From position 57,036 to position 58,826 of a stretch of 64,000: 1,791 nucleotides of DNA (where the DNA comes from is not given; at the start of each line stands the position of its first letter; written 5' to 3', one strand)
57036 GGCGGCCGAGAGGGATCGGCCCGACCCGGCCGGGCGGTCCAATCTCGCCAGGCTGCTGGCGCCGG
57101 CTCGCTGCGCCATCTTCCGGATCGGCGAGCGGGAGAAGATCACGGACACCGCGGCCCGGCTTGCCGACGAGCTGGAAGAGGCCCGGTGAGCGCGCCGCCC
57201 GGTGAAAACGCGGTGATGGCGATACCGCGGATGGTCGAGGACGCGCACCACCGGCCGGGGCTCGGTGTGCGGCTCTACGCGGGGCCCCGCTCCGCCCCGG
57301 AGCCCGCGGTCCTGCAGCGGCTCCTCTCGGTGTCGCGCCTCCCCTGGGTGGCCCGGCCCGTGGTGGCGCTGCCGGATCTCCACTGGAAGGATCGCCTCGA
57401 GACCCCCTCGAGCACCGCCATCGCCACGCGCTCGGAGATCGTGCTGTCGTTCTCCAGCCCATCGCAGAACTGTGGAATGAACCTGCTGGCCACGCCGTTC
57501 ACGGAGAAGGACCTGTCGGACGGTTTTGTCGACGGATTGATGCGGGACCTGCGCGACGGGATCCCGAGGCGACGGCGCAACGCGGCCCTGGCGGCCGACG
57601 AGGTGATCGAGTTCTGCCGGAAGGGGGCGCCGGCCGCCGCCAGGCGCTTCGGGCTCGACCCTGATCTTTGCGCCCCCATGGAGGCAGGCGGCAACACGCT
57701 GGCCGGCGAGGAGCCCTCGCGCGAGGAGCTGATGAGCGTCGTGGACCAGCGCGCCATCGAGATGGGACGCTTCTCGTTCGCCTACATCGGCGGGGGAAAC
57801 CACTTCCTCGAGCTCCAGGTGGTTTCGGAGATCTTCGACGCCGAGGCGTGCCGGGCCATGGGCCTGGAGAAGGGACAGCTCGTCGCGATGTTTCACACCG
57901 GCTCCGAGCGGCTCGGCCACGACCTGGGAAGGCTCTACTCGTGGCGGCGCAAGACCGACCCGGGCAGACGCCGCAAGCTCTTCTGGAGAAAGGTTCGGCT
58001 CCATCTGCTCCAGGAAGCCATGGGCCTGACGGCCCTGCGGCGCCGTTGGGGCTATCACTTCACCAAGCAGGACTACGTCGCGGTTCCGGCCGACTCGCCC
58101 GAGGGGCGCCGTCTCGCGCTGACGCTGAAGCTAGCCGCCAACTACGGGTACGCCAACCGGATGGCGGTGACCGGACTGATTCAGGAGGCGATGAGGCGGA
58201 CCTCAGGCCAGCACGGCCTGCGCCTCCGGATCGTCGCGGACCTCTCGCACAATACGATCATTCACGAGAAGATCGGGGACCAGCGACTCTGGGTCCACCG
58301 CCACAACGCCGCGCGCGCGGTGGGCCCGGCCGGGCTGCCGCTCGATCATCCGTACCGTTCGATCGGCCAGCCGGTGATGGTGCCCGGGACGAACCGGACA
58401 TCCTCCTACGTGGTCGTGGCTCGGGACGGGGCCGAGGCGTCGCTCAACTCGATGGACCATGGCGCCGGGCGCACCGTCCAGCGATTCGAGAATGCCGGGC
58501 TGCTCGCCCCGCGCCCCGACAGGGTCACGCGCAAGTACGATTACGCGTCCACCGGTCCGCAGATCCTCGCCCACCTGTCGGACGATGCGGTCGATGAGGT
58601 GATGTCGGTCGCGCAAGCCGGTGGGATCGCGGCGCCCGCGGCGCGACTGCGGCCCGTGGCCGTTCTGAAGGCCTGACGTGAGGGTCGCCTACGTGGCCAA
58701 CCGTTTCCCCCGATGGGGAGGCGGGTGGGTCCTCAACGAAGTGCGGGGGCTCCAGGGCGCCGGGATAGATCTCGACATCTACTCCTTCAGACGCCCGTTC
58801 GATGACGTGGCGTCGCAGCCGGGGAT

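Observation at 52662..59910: RtcB-fold 'RNA ligase' embedded in a surface-glycan operon: candidate phosphodiester-forming glycan ligase system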

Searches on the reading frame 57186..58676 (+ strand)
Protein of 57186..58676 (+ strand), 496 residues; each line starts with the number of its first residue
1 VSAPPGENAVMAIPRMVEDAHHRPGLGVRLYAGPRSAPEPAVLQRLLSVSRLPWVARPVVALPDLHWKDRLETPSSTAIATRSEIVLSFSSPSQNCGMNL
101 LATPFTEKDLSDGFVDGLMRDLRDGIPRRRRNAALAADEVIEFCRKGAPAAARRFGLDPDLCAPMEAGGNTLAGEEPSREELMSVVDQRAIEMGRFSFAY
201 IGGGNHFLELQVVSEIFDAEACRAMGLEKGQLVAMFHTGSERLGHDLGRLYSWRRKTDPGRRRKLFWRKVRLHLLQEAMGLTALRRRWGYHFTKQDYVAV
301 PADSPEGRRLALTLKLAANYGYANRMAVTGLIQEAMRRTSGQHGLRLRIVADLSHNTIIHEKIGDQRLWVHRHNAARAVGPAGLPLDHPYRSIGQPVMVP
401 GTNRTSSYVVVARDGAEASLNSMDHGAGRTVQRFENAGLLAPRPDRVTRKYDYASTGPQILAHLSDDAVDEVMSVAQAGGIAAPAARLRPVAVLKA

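Call 13: find_homologous_proteins(query=window:57186-58676:+)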
Query window:57186-58676:+ (496 aa): 426 proteins with E <= 0.001 among 8000 candidates; the best 120 are listed.
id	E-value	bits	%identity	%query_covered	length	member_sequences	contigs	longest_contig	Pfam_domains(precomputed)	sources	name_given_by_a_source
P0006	0.0e+0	1120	100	100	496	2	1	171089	PF01139.23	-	-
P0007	4.8e-272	921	83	98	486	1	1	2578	PF01139.23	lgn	-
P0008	1.7e-263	893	82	98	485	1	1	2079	PF01139.23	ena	-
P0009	1.2e-244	831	75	98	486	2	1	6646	PF01139.23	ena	-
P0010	1.4e-242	824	74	98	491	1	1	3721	PF01139.23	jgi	jgi:RNA-splicing ligase RtcB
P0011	2.5e-242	823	75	97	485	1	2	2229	PF01139.23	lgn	-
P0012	1.0e-238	811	73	98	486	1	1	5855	PF01139.23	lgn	-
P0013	1.2e-238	811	75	98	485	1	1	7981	PF01139.23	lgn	-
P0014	2.3e-237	807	73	98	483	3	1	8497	PF01139.23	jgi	-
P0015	1.8e-236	804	73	98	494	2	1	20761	PF01139.23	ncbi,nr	ncbi:MAG TPA: RtcB family protein [Patescibacteria group bacterium]|nr:RtcB family protein [Patescib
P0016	3.8e-236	803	74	98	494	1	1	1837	PF01139.23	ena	-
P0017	1.4e-235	801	74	95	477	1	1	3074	PF01139.23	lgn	-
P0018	2.1e-234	797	73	99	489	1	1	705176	PF01139.23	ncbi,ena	-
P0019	1.5e-233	794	72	99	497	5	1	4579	PF01139.23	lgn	-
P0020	8.7e-233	792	72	98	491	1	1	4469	PF01139.23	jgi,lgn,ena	-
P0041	6.3e-168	578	57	94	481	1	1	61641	PF01139.23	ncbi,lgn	-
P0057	3.4e-147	509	51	95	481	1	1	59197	PF01139.23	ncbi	-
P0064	4.0e-114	400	42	94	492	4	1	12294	PF01139.23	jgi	-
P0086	2.9e-99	351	44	94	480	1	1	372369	PF01139.23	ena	-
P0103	9.5e-97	343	43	88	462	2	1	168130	PF01139.23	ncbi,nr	ncbi:MAG: RtcB family protein [Anaerolineae bacterium]|nr:RtcB family protein [Anaerolineae bacteriu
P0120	5.6e-93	331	38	92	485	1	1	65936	PF01139.23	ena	-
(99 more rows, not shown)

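Call 14: find_encoding_contigs(protein=P0018, flank=9000, max_places=1)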
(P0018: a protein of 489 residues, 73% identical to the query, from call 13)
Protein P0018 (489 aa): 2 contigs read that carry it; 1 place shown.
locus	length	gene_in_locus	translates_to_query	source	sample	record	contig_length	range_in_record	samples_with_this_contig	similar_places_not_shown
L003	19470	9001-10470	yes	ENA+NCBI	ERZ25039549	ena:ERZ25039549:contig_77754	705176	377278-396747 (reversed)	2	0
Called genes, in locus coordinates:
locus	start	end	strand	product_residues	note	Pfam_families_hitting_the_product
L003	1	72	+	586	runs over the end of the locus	-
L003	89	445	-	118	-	PF04993:TfoX_N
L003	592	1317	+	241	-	-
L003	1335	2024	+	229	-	PF00072:Response_reg, PF00486:Trans_reg_C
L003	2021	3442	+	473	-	PF00512:HisKA, PF02518:HATPase_c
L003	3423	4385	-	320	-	PF01636:APH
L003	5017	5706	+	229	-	PF20706:GT4-conflict (weak), PF00534:Glycos_transf_1, PF13692:Glyco_trans_1_4, PF13524:Glyco_trans_1_2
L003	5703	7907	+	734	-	PF13304:AAA_21 (faint), PF00664:ABC_membrane, PF02463:SMC_N (faint), PF00005:ABC_tran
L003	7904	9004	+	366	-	-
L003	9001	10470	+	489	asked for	PF01139:RtcB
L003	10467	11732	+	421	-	PF13439:Glyco_transf_4 (weak), PF00534:Glycos_transf_1, PF13692:Glyco_trans_1_4, PF13524:Glyco_trans_1_2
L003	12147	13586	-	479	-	PF01225:Mur_ligase, PF08245:Mur_ligase_M, PF02875:Mur_ligase_C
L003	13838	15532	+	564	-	PF13522:GATase_6, PF13537:GATase_7, PF00733:Asn_synthase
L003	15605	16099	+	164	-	-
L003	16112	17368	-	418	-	PF00534:Glycos_transf_1, PF13692:Glyco_trans_1_4, PF13524:Glyco_trans_1_2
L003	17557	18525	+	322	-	PF04055:Radical_SAM, PF13186:SPASM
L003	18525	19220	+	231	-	PF01163:RIO1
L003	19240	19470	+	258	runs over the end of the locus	PF00535:Glycos_transf_2, PF13641:Glyco_tranf_2_3 (weak)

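Call 15: find_encoding_contigs(protein=P0041, flank=9000, max_places=1)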
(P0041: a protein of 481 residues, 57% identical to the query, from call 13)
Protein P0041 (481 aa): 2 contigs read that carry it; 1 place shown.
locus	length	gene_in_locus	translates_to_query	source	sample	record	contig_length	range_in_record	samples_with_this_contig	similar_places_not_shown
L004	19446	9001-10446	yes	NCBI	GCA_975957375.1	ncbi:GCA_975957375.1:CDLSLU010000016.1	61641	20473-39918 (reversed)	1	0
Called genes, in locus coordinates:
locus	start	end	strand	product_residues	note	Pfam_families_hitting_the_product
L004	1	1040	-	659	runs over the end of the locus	PF19830:DUF6311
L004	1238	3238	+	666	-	PF00884:Sulfatase, PF01663:Phosphodiest (faint), PF16347:SGSH_C (weak)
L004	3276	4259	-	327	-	PF01636:APH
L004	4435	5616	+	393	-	PF13439:Glyco_transf_4, PF13579:Glyco_trans_4_4, PF00534:Glycos_transf_1, PF13692:Glyco_trans_1_4, PF13524:Glyco_trans_1_2 (weak)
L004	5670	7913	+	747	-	PF13304:AAA_21 (faint), PF00664:ABC_membrane, PF00005:ABC_tran, PF02463:SMC_N (faint)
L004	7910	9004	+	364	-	PF27840:ScmC (weak)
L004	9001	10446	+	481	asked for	PF01139:RtcB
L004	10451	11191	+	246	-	PF00535:Glycos_transf_2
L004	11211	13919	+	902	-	PF00069:Pkinase, PF01636:APH (faint), PF07714:PK_Tyr_Ser-Thr, PF00930:DPPIV_N (faint), PF26549:Tricorn_N, PF26550:Tricorn_2nd (weak), PF07676:PD40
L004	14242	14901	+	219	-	PF02517:Rce1-like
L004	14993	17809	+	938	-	PF00069:Pkinase, PF07714:PK_Tyr_Ser-Thr, PF26549:Tricorn_N (faint), PF26550:Tricorn_2nd (faint), PF07676:PD40 (faint)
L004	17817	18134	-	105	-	-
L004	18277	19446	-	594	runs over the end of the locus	PF00884:Sulfatase, PF01663:Phosphodiest, PF16347:SGSH_C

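Call 16: find_encoding_contigs(protein=P0057, flank=9000, max_places=1)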
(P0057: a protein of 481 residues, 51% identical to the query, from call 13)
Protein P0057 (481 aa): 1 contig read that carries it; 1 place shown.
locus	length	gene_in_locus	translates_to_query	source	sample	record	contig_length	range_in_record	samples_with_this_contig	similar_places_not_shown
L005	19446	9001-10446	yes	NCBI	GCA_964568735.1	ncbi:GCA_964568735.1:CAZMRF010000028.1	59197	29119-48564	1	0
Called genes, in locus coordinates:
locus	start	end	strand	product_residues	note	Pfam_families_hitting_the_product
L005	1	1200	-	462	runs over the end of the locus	PF00884:Sulfatase, PF01663:Phosphodiest (weak), PF16347:SGSH_C (weak)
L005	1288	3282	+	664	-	PF00884:Sulfatase, PF01663:Phosphodiest (weak), PF16347:SGSH_C (faint)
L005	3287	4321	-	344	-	PF01636:APH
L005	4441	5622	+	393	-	PF13439:Glyco_transf_4, PF13579:Glyco_trans_4_4, PF20706:GT4-conflict (weak), PF00534:Glycos_transf_1, PF13692:Glyco_trans_1_4, PF13524:Glyco_trans_1_2 (weak)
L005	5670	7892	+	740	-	PF13304:AAA_21 (faint), PF00664:ABC_membrane, PF00005:ABC_tran, PF02463:SMC_N (faint)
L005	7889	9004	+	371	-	PF27840:ScmC (weak)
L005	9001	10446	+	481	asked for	PF01139:RtcB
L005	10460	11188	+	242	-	PF00535:Glycos_transf_2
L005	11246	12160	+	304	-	PF13640:2OG-FeII_Oxy_3, PF13661:2OG-FeII_Oxy_4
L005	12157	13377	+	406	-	PF05935:Arylsulfotrans, PF14269:Arylsulfotran_2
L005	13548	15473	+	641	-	PF02310:B12-binding, PF04055:Radical_SAM (weak)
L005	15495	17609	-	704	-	-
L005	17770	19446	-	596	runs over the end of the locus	PF00884:Sulfatase, PF01663:Phosphodiest (faint), PF16347:SGSH_C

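Call 17: find_encoding_contigs(protein=P0086, flank=9000, max_places=1)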
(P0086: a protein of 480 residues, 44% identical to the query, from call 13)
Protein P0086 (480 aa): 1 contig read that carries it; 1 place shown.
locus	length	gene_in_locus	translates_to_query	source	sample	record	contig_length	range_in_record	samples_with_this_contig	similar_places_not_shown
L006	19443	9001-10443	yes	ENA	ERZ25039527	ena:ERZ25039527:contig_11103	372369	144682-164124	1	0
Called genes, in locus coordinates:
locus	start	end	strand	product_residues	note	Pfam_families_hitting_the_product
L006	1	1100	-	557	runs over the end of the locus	PF01590:GAF, PF13185:GAF_2, PF13492:GAF_3, PF00512:HisKA, PF02518:HATPase_c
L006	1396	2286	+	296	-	-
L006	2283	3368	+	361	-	PF04055:Radical_SAM, PF13186:SPASM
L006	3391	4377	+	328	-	PF00535:Glycos_transf_2, PF10111:Glyco_tranf_2_2, PF13641:Glyco_tranf_2_3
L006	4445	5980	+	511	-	PF11028:TMEM260_N (weak), PF13231:PMT_2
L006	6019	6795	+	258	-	PF00535:Glycos_transf_2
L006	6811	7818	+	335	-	PF01073:3Beta_HSD, PF01370:Epimerase, PF02719:Polysacc_synt_2, PF04321:RmlD_sub_bind, PF05368:NmrA, PF16363:GDP_Man_Dehyd, PF13460:NAD_binding_10, PF07993:NAD_binding_4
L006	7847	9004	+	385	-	-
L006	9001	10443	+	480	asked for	PF01139:RtcB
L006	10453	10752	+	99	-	PF01943:Polysacc_synt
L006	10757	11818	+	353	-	PF01943:Polysacc_synt, PF03023:MurJ, PF13440:Polysacc_synt_3 (weak)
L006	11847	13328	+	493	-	PF13231:PMT_2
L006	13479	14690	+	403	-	PF00890:FAD_binding_2 (weak), PF01134:GIDA (weak), PF01266:DAO, PF01494:FAD_binding_3, PF01946:Thi4, PF07992:Pyr_redox_2, PF12831:FAD_oxidored, PF22578:GGR_cat, +4 more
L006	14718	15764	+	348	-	PF01040:UbiA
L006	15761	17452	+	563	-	PF13231:PMT_2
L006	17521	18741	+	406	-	PF01266:DAO (faint), PF04820:Trp_halogenase (faint), PF05834:Lycopene_cycl (weak)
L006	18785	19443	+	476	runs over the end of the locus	-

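Call 18: find_encoding_contigs(protein=P0103, flank=9000, max_places=1)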
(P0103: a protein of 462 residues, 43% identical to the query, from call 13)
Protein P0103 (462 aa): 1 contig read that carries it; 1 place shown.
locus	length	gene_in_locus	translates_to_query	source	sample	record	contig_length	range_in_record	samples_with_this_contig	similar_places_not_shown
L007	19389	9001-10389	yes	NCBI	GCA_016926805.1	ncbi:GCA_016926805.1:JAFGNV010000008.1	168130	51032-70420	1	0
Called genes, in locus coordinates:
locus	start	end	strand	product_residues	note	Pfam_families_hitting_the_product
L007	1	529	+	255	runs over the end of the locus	PF02654:CobS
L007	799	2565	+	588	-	-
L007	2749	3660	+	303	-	PF00535:Glycos_transf_2, PF13641:Glyco_tranf_2_3, PF13632:Glyco_trans_2_3 (weak)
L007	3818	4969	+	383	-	PF04055:Radical_SAM, PF13186:SPASM (weak)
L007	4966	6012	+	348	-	PF01073:3Beta_HSD, PF01370:Epimerase, PF02719:Polysacc_synt_2 (faint), PF04321:RmlD_sub_bind, PF05368:NmrA, PF13460:NAD_binding_10, PF16363:GDP_Man_Dehyd, PF07993:NAD_binding_4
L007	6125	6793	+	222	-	PF01040:UbiA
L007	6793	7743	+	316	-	PF00535:Glycos_transf_2, PF10111:Glyco_tranf_2_2, PF13506:Glyco_transf_21 (faint), PF13641:Glyco_tranf_2_3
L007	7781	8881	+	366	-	-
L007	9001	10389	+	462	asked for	PF01139:RtcB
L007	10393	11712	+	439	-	PF01943:Polysacc_synt, PF13440:Polysacc_synt_3, PF03023:MurJ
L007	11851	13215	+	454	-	-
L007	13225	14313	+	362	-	PF01040:UbiA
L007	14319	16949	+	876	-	PF01326:PPDK_N, PF27448:Rph_4th, PF00391:PEP-utilizers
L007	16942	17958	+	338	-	PF07992:Pyr_redox_2 (faint), PF13450:NAD_binding_8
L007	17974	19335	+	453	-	PF00890:FAD_binding_2 (weak), PF01266:DAO (weak), PF01494:FAD_binding_3 (faint), PF01593:Amino_oxidase, PF07992:Pyr_redox_2 (weak), PF12831:FAD_oxidored (faint), PF13450:NAD_binding_8, PF01593:Amino_oxidase (weak)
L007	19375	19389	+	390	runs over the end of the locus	-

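Call 19: find_encoding_contigs(protein=P0120, flank=9000, max_places=1)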
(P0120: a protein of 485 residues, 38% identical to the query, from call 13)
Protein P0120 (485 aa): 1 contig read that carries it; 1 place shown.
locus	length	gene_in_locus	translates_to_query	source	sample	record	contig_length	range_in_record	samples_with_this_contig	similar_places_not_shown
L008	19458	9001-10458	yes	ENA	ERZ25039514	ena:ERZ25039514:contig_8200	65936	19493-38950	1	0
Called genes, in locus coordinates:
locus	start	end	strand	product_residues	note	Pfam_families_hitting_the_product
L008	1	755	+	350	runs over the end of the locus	-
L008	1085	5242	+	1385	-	PF25275:Golvesin_C, PF18911:PKD_4 (faint), PF05345:He_PIG, PF17803:Cadherin_4 (faint), PF21027:Sde0182_C (faint), PF05345:He_PIG, PF17963:Big_9 (weak), PF25275:Golvesin_C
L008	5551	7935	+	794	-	PF01326:PPDK_N, PF27448:Rph_4th, PF00391:PEP-utilizers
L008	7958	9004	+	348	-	-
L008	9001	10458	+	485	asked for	PF01139:RtcB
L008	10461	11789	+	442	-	PF01943:Polysacc_synt, PF13440:Polysacc_synt_3, PF03023:MurJ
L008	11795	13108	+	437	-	PF04101:Glyco_tran_28_C, PF06722:EryCIII-like_C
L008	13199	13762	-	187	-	PF00293:NUDIX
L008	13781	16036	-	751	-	PF00368:HMG-CoA_red, PF00288:GHMP_kinases_N, PF08544:GHMP_kinases_C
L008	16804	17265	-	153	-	-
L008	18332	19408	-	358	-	PF00288:GHMP_kinases_N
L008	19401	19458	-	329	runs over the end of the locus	PF22700:MVD-like_N, PF00288:GHMP_kinases_N, PF18376:MDD_C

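Call 20: find_encoding_contigs(protein=P0064, flank=9000, max_places=1)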
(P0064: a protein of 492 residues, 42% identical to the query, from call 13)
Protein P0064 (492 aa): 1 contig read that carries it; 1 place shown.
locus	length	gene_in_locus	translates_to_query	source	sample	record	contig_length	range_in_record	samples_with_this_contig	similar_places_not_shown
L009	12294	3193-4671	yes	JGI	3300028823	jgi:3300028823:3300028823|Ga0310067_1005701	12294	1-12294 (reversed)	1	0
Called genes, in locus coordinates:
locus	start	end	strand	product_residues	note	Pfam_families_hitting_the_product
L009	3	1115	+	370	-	?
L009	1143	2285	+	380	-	-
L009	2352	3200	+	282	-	PF13489:Methyltransf_23, PF07021:MetW, PF13847:Methyltransf_31, PF08241:Methyltransf_11, PF13649:Methyltransf_25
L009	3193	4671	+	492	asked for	PF01139:RtcB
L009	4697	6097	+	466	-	PF01943:Polysacc_synt, PF13440:Polysacc_synt_3, PF03023:MurJ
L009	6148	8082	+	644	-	PF13292:DXP_synthase_N, PF02775:TPP_enzyme_C (faint), PF02779:Transket_pyr, PF02780:Transketolase_C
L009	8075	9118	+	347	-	PF01070:FMN_dh, PF00478:IMPDH (faint), PF01070:FMN_dh, PF01645:Glu_synthase (weak)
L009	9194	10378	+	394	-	PF04055:Radical_SAM, PF13186:SPASM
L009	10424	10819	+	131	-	-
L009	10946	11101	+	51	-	-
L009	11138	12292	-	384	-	?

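Call 62: search_protein_families(library=pfam, proteins=[L007:799-2565:+, L007:11851-13215:+, L006:1396-2286:+, L003:15605-16099:+], max_evalue=0.01)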
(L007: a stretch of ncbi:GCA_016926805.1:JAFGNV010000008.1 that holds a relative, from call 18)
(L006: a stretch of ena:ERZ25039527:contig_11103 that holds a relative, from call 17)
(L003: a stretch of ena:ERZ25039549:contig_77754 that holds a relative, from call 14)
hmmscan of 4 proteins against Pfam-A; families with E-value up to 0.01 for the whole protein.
L007:799-2565:+ (588 aa): 0 families

L007:11851-13215:+ (454 aa): 0 families

L006:1396-2286:+ (296 aa): 2 families
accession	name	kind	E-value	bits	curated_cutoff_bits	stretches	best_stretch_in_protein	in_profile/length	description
PF08241.18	Methyltransf_11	-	5.3e-05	24.2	21.2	1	113-152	49-89/95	Methyltransferase domain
PF13489.12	Methyltransf_23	-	0.0084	16.3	27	0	70-171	34-129/164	Methyltransferase domain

L003:15605-16099:+ (164 aa): 0 families
